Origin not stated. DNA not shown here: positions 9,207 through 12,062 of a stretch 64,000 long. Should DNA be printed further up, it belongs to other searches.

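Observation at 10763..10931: In-frame 169-bp palindromic insertion inside polA, at the position of the missing 3'-5' exonuclease domain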

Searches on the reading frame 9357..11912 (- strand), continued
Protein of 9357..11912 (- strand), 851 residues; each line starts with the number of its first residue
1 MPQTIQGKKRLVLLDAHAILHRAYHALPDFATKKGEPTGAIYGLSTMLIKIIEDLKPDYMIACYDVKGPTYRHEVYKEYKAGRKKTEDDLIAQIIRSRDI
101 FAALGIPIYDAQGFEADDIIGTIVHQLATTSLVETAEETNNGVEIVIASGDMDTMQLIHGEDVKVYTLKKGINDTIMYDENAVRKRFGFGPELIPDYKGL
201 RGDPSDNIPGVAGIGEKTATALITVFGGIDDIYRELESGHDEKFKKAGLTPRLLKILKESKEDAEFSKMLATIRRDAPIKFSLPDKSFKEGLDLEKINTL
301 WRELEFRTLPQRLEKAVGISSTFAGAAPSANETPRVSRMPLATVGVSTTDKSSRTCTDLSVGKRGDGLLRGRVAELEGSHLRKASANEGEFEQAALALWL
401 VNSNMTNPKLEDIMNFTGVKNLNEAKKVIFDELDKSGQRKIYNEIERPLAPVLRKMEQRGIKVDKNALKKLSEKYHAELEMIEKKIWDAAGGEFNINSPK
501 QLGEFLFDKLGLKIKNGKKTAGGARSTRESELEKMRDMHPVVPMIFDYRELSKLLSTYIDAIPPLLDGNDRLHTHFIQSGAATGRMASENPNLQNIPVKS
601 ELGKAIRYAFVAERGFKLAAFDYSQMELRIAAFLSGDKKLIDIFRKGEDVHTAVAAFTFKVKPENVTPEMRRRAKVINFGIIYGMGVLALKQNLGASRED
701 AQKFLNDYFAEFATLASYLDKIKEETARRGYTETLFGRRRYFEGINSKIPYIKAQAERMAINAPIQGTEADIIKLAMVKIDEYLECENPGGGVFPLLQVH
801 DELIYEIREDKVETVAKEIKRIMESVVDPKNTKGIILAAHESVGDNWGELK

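Call 24: find_encoding_contigs(protein=P0055, flank=10000, max_places=1)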
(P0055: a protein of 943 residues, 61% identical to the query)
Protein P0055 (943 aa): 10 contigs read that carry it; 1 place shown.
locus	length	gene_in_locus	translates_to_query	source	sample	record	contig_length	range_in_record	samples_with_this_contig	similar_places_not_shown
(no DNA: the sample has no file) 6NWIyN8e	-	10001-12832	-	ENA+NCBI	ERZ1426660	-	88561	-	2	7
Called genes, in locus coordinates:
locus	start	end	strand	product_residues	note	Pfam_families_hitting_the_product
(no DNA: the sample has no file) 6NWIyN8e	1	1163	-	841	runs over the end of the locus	PF00912:Transgly, PF00905:Transpeptidase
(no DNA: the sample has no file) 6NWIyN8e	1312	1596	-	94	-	-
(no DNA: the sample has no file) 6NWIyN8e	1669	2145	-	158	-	PF02075:RuvC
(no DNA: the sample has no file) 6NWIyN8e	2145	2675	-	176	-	PF20772:TACO1_YebC_N, PF01709:Transcrip_reg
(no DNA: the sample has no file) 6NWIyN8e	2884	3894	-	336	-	PF00910:RNA_helicase (faint), PF06068:TIP49 (faint), PF05496:RuvB_N, PF00004:AAA, PF07728:AAA_5, PF17864:AAA_lid_4, PF05491:WHD_RuvB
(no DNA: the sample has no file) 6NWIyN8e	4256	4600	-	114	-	-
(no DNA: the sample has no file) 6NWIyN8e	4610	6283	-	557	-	PF05157:MshEN (weak), PF00437:T2SSE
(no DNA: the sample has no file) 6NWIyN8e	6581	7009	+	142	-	-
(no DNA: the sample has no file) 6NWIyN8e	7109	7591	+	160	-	PF02367:TsaE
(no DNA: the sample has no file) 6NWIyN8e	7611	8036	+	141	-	PF01909:NTP_transf_2, PF18765:Polbeta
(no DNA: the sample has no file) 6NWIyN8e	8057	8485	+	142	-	PF01934:HepT-like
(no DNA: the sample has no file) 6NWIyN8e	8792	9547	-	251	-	-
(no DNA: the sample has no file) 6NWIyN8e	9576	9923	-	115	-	-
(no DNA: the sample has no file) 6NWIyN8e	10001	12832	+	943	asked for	PF02739:5_3_exonuc_N, PF01367:5_3_exonuc, PF00476:DNA_pol_A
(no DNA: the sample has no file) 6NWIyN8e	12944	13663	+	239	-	PF21694:DNA_pol3_delta_C (weak)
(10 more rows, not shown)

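Call 25: find_related_loci(query=A1, collection=genome_contigs, flank=3000)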
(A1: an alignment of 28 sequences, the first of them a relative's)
Query A1 (851 aa) in genome_contigs; peptide patterns used: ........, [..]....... (x = any residue, [..] = any of these).
600 stretches matched a pattern (row limit reached: there are more); 578 encode a relative of the query (tblastn E <= 1e-3); the best 80 are kept; 80 distinct loci.
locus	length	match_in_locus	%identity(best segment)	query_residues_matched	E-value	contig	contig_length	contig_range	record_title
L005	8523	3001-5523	69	8-851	0e+0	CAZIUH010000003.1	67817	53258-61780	MAG TPA_asm: uncultured Candidatus Saccharibacteria bacterium isolate SRP178699_co1_126 genome assembly, contig: NODE_31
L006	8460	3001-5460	66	6-851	0e+0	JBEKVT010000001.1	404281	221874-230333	MAG: Minisyncoccia bacterium isolate SPRUCE 610 SPRUCE_610_1, whole genome shotgun sequence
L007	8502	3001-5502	64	6-851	0e+0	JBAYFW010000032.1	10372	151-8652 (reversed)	MAG: Candidatus Paceibacterota bacterium isolate SO_2016_GW1_110 scaffold11724_OW334_2016, whole genome shotgun sequence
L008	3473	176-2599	66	8-851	0e+0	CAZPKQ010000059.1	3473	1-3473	MAG TPA_asm: uncultured Candidatus Saccharibacteria bacterium isolate SRP135725_co1_495 genome assembly, contig: NODE_47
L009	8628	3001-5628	63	2-851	0e+0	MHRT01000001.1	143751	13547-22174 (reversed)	MAG: Candidatus Taylorbacteria bacterium RIFCSPHIGHO2_12_FULL_45_16 rifcsphigho2_12_scaffold_125, whole genome shotgun s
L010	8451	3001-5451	65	1-851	0e+0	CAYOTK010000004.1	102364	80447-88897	MAG TPA_asm: uncultured Candidatus Saccharibacteria bacterium isolate SRP278252_co2_142 genome assembly, contig: NODE_27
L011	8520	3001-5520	65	6-851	0e+0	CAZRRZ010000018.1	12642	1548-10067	MAG TPA_asm: uncultured Candidatus Saccharibacteria bacterium isolate SRP286056_co2_115 genome assembly, contig: NODE_81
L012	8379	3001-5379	65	8-851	0e+0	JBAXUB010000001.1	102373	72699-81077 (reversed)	MAG: Candidatus Taylorbacteria bacterium isolate ELA650 MAG650_1, whole genome shotgun sequence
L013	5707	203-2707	63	6-851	0e+0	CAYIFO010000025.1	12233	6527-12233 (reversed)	MAG TPA_asm: uncultured Candidatus Saccharibacteria bacterium isolate ERP119705_co18_164 genome assembly, contig: NODE_6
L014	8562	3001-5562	62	6-851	0e+0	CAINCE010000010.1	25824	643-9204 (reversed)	uncultured bacterium isolate KR5_bin-306 genome assembly, contig: bin-306:10/77, whole genome shotgun sequence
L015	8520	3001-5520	61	9-851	0e+0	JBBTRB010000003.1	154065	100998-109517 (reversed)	MAG: Patescibacteria group bacterium isolate H41-bin050_1 H41_bin050_1_000000000003, whole genome shotgun sequence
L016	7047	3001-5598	61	8-851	0e+0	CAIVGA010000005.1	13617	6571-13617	uncultured bacterium isolate AM-2014-D4_bin-189 genome assembly, contig: bin-189:05/67, whole genome shotgun sequence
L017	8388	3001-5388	63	9-851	0e+0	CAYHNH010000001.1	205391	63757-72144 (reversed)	MAG TPA_asm: uncultured Candidatus Saccharibacteria bacterium isolate ERP119705_co13_543 genome assembly, contig: NODE_3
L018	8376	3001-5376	62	1-851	0e+0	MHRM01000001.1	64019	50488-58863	MAG: Candidatus Taylorbacteria bacterium RIFCSPHIGHO2_02_FULL_44_12 rifcsphigho2_02_scaffold_1142, whole genome shotgun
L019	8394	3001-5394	61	9-851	0e+0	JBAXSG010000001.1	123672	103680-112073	MAG: Candidatus Taylorbacteria bacterium isolate ELA603 MAG603_1, whole genome shotgun sequence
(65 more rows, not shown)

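Call 37: find_related_loci(query=window:9357-11912:-, collection=metagenome_contigs, flank=3000)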
Query window:9357-11912:- (851 aa) in metagenome_contigs; peptide patterns used: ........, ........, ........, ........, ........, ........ (x = any residue, [..] = any of these).
200 stretches matched a pattern; 161 encode a relative of the query (tblastn E <= 1e-3); the best 80 are kept; 80 distinct loci.
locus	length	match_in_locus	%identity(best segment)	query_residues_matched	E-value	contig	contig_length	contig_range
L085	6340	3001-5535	69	1-851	0e+0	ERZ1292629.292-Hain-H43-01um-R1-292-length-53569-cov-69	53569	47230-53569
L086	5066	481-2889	67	4-851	0e+0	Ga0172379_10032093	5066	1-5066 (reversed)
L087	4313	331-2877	67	1-851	0e+0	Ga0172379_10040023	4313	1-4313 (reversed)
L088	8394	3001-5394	67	6-851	0e+0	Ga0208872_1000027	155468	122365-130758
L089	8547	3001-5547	66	10-851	0e+0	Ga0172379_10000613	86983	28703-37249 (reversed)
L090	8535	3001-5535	66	1-851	0e+0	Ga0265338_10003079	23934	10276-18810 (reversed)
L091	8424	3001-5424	66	7-851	0e+0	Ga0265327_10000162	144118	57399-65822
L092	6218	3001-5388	66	8-851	0e+0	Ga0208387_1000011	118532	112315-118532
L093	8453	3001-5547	65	8-851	0e+0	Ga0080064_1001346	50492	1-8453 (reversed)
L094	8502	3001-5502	64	6-851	0e+0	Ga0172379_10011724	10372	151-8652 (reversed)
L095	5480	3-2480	65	3-851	0e+0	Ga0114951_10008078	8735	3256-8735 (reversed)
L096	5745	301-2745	64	4-851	0e+0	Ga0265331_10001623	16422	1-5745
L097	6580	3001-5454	64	1-851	0e+0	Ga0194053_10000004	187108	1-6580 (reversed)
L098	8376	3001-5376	62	1-851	0e+0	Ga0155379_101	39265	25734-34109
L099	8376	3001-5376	62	1-851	0e+0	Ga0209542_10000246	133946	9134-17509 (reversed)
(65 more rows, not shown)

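Call 50: search_solved_structures(query=window:9357-11912:-, max_evalue=1e-30, show_alignments=1)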
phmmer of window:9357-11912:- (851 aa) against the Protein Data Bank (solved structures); distinct sequences matched with E-value up to 1e-30: 71 (the best 60 are shown).
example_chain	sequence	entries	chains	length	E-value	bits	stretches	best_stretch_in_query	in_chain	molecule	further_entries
1bgx_T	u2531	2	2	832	2.3e-146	492.4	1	6-847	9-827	TAQ DNA POLYMERASE | PROTEIN (TAQ POLYMERASE)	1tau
1taq_A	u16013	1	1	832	5.6e-145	487.8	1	6-847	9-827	TAQ DNA POLYMERASE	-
6vde_A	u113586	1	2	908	1.4e-126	427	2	431-812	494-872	DNA polymerase I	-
4xiu_A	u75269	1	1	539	2.7e-109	369.7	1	441-847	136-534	DNA polymerase I, thermostable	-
4n56_A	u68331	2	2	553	2.9e-109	369.6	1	441-847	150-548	DNA polymerase I, thermostable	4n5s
2ktq_A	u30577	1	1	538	5.1e-109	368.8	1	441-847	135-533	PROTEIN (LARGE FRAGMENT OF DNA POLYMERASE I)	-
1qss_A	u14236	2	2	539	5.1e-109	368.8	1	441-847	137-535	DNA POLYMERASE I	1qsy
4ktq_A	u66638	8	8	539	5.2e-109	368.8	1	441-847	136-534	PROTEIN (LARGE FRAGMENT OF DNA POLYMERASE I) | DNA polymerase I, thermostable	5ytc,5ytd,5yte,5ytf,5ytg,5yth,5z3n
1qtm_A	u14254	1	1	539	5.2e-109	368.8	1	441-847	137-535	DNA POLYMERASE I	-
1jxe_A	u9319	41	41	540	5.2e-109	368.8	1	441-847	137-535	TAQ DNA POLYMERASE I | PROTEIN (LARGE FRAGMENT OF DNA POLYMERASE I) | DNA polymerase I, thermostable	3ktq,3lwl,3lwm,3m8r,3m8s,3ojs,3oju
6fbc_A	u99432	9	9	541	5.2e-109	368.8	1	441-847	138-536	DNA polymerase I, thermostable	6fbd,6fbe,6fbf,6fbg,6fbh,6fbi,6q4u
1ktq_A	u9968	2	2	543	5.3e-109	368.8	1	441-847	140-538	DNA POLYMERASE I | PROTEIN (DNA POLYMERASE I)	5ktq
5o7t_A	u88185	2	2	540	3.6e-108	366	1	441-847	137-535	DNA polymerase I, thermostable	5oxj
4bwj_A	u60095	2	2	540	3.7e-108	366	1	441-847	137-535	DNA POLYMERASE I, THERMOSTABLE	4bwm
3po4_A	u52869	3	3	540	7.1e-108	365.1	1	441-847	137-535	DNA polymerase I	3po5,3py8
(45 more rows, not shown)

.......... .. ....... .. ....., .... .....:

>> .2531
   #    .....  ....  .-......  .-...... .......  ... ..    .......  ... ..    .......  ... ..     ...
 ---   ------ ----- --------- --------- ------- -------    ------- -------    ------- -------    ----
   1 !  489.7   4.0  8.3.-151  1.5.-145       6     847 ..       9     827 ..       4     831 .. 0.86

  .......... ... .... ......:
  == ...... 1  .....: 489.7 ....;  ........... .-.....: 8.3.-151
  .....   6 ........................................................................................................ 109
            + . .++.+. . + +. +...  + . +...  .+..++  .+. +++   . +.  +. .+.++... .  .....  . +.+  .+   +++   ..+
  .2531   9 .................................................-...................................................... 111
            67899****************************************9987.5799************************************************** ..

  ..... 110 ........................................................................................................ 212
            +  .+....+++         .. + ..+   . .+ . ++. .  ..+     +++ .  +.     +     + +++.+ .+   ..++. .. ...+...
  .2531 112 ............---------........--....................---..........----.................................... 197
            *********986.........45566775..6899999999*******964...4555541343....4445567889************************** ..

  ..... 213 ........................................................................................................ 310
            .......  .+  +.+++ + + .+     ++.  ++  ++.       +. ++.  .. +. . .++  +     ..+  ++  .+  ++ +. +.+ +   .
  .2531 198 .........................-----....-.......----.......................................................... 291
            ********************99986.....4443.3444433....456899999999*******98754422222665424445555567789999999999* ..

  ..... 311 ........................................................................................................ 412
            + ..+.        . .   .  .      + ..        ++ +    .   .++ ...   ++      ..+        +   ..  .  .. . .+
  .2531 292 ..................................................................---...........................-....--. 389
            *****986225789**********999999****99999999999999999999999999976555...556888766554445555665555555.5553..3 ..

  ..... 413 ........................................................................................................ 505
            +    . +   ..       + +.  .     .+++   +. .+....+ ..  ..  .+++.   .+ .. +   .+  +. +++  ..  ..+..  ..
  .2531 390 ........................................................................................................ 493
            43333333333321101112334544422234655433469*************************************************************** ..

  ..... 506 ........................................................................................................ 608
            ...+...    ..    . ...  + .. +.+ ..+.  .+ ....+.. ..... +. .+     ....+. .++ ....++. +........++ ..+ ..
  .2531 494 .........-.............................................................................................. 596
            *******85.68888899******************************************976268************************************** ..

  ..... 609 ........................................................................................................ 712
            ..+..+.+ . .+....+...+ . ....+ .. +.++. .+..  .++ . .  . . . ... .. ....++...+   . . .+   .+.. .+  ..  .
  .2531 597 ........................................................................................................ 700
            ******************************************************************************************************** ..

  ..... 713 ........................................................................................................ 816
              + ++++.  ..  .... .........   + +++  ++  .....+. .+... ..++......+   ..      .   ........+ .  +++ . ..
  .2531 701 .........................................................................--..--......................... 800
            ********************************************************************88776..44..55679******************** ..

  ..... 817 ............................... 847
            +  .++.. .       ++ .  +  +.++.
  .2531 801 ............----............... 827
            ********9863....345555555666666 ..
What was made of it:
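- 9357..11912 (-): polA CDS, 851 aa, Taq-like DNA polymerase I without a recognisable proofreading domain. The best solved relative is Taq Pol I, E = 2e-146 (call 50).
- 10518..10724 (-): Residues 397-465, the remnant of the vestigial 3'-5' exonuclease-like domain that leads into the polymerase domain. Aligns to Taq residues ~372-424 and beyond (call 50).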

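Call 56: predict_structure(alignment_id=A1)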
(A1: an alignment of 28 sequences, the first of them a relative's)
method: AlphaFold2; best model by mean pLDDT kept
length: 851 residues; sequences in the alignment: 28
mean_pLDDT: 66.6   pTM: 0.53
mean pLDDT of the five models: 66.6, 63.4, 63.2, 58.2, 56.2
residues with pLDDT >= 90: 75; 70-90: 400; 50-70: 161; < 50: 215
segments of 3 or more residues with pLDDT < 50: 1-6, 73-87, 132-141, 170-180, 182-210, 320-386, 515-527, 576-594, 729-762
pLDDT, mean of each block of 10 residues (from residue 1): 51 86 61 65 82 86 71 48 49 83 90 82 79 37 75 53 60 42 42 32 36 56 65 78 79 77 55 72 83 85 70 69 26 26 22 24 24 23 48 83 63 79 89 81 81 84 90 89 86 74 72 47 39 64 80 74 81 57 39 50 81 92 84 86 82 77 83 73 61 71 79 82 59 33 35 42 61 86 78 75 87 92 90 87 88 62
secondary structure, 60 per line:
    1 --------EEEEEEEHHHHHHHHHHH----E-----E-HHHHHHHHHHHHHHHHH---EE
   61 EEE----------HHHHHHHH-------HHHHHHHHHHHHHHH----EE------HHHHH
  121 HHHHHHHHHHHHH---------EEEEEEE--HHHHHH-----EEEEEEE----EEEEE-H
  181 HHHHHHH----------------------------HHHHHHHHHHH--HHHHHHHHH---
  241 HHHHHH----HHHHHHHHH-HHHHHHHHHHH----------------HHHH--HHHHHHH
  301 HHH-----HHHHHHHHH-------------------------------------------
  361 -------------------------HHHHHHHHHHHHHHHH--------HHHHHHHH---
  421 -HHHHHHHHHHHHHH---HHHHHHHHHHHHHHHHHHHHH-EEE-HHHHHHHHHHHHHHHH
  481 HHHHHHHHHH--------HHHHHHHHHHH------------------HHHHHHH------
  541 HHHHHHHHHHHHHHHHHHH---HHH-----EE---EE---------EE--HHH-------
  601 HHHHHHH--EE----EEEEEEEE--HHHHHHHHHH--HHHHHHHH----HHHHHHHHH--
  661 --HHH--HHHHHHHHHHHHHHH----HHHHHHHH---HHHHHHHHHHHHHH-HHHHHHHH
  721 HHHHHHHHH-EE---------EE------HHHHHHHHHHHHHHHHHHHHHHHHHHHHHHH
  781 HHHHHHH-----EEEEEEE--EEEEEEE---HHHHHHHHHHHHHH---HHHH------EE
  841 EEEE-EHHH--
elements in order (helices of 4 or more, strands of 3 or more residues): E9-15 H16-26 H39-55 E59-63 H74-81 H89-103 H116-133 E143-149 H152-157 E163-169 E174-178 H180-187 H216-226 H229-237 H241-246 H251-259 H261-271 H288-291 H294-303 H309-317 H386-401 H410-417 H422-435 H439-459 E461-463 H465-490 H499-509 H528-534 H541-559 H601-607 E616-623 H626-635 H638-645 H650-658 H668-682 H687-694 H698-711 H713-729 H750-787 E793-799 E802-808 H812-825 H829-832 E839-844
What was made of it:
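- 10755..10955 (-): Residues 320-386, predicted disordered with no secondary structure; this stretch coincides with the palindrome. AlphaFold2 model with pLDDT 22-26 in this stretch, flanked by helices 309-317 and 386-401 (call 56)
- On Rickettsia palindromic elements (RPE): Residues 320-386 are predicted disordered (call 56).
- Closest known: Rickettsia palindromic elements. Same: The disordered-loop placement here comes from call 56.
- AlphaFold gives pLDDT 22-26 exactly over the palindrome (call 56).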
